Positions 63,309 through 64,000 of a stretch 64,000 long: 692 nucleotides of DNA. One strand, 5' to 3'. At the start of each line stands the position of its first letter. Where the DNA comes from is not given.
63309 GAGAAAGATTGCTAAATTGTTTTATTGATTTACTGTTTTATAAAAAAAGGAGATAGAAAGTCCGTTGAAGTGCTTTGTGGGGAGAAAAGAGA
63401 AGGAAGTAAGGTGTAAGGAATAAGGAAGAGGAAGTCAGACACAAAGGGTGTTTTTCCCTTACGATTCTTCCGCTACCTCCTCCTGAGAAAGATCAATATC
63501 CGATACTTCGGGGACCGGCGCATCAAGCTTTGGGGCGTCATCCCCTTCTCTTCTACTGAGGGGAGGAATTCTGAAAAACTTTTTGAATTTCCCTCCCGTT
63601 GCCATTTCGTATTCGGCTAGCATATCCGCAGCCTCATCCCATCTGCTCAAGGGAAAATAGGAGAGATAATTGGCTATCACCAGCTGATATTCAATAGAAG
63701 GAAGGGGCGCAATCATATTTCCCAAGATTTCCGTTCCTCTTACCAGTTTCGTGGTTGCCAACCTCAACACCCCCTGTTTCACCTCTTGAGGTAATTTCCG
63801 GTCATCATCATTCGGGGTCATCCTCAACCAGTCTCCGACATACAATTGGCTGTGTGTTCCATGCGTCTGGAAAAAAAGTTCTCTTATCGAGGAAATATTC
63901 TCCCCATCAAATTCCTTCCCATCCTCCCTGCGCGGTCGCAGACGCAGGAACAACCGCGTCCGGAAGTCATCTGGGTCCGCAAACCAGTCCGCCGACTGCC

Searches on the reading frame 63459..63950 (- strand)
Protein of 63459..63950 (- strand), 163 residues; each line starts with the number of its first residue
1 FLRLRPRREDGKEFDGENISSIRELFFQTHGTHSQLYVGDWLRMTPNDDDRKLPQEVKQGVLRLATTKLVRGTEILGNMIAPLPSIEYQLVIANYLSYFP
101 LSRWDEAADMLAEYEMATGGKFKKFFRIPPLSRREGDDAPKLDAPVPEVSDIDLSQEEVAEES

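Call 5: search_protein_families(library=pfam, proteins=[window:63459-63950:-], max_evalue=1)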
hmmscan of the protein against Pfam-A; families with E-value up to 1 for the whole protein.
window:63459-63950:- (163 aa): 0 families

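Call 7: search_protein_families(library=phrogs, proteins=[window:63459-63950:-], max_evalue=1)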
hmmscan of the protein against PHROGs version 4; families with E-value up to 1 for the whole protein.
window:63459-63950:- (163 aa): 1 family
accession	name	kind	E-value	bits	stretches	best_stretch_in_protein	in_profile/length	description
phrog_22456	-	unknown function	0.044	14.8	1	16-92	8-87/110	-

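Call 8: search_protein_families(library=ncbifam, proteins=[window:63459-63950:-], max_evalue=1)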
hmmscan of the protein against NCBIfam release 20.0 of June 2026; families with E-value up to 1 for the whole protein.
window:63459-63950:- (163 aa): 0 families
